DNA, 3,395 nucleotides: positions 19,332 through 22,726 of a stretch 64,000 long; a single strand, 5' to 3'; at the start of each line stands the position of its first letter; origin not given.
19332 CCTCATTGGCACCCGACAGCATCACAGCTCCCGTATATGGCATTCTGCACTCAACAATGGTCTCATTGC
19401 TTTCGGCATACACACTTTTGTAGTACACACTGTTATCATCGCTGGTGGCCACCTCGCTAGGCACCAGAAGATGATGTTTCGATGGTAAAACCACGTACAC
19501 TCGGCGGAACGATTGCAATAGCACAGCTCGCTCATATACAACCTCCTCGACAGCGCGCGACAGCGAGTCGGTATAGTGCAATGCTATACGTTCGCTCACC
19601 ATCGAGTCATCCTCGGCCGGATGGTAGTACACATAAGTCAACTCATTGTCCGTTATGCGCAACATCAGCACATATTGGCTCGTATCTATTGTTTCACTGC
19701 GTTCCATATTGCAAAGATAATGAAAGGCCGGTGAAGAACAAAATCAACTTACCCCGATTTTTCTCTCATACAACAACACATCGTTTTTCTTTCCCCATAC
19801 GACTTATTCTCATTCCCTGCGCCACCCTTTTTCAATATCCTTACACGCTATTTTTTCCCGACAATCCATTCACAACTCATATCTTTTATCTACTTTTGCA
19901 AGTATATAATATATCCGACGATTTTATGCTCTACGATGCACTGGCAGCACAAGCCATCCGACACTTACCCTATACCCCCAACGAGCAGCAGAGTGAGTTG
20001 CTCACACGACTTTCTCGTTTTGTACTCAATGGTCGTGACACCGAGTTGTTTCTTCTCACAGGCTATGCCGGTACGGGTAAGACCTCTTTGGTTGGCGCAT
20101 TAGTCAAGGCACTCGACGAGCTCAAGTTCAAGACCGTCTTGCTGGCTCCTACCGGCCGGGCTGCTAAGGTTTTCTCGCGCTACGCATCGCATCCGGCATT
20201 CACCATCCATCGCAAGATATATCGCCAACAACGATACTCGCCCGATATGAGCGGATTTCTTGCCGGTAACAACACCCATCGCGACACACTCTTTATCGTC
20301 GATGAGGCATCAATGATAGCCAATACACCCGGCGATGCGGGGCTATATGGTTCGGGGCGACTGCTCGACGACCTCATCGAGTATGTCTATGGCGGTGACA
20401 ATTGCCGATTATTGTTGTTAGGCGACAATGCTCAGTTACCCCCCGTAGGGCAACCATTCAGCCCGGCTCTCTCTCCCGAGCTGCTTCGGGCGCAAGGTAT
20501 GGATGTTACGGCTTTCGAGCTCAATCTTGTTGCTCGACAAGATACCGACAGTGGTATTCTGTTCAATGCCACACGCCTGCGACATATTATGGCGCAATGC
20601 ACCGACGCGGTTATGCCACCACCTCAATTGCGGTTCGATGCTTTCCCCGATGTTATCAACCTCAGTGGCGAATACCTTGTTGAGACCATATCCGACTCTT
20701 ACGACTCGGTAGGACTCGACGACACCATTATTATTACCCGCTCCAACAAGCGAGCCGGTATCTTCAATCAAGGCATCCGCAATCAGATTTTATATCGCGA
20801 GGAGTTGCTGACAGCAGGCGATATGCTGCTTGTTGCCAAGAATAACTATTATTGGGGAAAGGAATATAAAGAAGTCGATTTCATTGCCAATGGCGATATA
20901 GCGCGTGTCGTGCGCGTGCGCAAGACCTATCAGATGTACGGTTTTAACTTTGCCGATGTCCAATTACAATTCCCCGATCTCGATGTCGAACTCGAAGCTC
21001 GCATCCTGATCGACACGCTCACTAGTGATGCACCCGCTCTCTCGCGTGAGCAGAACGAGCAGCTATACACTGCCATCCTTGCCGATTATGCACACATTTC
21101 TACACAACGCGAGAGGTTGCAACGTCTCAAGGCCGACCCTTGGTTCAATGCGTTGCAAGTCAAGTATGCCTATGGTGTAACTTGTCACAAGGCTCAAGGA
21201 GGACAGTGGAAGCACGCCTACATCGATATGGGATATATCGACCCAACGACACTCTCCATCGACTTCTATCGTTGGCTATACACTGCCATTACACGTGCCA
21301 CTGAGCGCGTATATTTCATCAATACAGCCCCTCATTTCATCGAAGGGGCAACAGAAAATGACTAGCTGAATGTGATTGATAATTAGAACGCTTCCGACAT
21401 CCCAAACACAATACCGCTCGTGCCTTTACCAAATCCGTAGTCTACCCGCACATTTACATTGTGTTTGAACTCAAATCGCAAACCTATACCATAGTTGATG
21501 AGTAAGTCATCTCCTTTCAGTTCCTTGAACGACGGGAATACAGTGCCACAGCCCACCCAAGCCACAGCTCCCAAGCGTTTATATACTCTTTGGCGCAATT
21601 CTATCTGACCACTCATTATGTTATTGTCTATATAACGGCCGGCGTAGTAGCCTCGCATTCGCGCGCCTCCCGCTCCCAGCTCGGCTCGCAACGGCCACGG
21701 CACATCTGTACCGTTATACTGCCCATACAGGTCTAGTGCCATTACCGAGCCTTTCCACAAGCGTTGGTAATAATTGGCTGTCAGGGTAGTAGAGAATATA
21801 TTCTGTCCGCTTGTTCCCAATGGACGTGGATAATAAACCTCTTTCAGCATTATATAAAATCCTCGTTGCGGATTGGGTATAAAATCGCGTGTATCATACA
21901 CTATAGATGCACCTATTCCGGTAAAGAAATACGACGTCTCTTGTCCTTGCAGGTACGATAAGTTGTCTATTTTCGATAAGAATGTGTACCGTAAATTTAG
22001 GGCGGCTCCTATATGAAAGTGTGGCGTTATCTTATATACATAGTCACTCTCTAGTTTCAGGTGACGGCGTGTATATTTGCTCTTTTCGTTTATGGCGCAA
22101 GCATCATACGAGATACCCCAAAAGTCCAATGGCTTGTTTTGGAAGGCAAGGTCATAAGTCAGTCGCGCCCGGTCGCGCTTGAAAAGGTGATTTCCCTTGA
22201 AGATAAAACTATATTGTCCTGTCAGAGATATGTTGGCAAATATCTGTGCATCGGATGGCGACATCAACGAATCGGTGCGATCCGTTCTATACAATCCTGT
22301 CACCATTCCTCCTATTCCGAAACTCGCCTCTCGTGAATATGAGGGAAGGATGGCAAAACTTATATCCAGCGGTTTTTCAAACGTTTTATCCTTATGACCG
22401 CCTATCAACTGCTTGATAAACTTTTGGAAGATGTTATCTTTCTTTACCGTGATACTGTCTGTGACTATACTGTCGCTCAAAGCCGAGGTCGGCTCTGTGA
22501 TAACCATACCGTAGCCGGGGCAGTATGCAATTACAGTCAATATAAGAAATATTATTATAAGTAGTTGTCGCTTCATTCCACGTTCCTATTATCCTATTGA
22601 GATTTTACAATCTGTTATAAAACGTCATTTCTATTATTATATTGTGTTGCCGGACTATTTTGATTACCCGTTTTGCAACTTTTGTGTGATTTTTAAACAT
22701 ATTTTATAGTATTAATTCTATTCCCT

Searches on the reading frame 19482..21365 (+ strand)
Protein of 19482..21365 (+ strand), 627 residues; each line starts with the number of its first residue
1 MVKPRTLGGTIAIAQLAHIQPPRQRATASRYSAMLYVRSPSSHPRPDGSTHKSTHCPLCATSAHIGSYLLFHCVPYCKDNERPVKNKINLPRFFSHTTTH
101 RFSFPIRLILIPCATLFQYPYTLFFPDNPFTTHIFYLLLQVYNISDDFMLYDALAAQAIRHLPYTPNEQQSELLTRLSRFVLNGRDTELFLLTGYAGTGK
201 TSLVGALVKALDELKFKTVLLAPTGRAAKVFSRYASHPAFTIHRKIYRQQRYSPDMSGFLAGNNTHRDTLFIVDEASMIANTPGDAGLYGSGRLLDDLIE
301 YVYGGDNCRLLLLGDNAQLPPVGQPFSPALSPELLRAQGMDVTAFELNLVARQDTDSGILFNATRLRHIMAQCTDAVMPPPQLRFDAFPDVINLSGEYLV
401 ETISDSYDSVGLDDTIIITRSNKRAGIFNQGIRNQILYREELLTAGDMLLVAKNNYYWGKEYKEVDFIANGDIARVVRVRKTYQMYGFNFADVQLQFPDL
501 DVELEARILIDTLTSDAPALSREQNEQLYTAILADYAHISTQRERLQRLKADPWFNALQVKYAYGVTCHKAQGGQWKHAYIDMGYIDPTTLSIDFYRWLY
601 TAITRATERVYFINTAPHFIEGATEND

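Call 19: search_protein_families(library=pfam, proteins=[window:19482-21365:+], max_evalue=0.00001)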
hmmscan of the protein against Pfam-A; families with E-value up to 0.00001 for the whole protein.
window:19482-21365:+ (627 aa): 5 families
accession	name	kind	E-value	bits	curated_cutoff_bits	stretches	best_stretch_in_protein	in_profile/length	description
PF13604.12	AAA_30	-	2.1e-21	77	27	1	186-355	17-158/191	AAA domain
PF13245.12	AAA_19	-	4.6e-18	66.1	25.1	1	187-324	11-134/134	AAA domain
PF13538.12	UvrD_C_2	-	1.6e-15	57.1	27.4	1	562-613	1-52/52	UvrD-like helicase C-terminal domain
PF05970.20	PIF1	-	3.9e-08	33.6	25.9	1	168-323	4-156/223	PIF1-like helicase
PF13191.12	AAA_16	-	2.3e-06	28.7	32.6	1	168-318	6-142/167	AAA ATPase domain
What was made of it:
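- Tried and rejected: ORF 19482-21365, which I considered as a possible PglF/WbpM-type dehydratase, is a helicase (call 19).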

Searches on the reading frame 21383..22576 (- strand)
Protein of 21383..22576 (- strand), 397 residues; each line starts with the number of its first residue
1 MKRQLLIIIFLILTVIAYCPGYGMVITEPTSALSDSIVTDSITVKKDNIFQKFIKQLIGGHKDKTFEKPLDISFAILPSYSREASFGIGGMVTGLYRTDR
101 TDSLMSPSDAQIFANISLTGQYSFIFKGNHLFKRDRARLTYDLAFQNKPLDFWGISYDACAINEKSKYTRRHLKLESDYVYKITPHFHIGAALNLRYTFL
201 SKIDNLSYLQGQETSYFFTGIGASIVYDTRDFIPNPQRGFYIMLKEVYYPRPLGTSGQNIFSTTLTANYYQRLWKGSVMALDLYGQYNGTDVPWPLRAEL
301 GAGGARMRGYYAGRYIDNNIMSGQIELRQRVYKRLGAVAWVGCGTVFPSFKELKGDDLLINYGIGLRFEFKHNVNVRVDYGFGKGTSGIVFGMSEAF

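Call 33: search_protein_families(library=pfam, proteins=[window:21383-22576:-], max_evalue=0.000001)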
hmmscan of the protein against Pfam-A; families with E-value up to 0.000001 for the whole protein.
window:21383-22576:- (397 aa): 1 family
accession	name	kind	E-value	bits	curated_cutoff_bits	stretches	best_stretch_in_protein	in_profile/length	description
PF01103.29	Omp85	-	2.4e-12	47.4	24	1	129-397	29-325/325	Omp85 superfamily domain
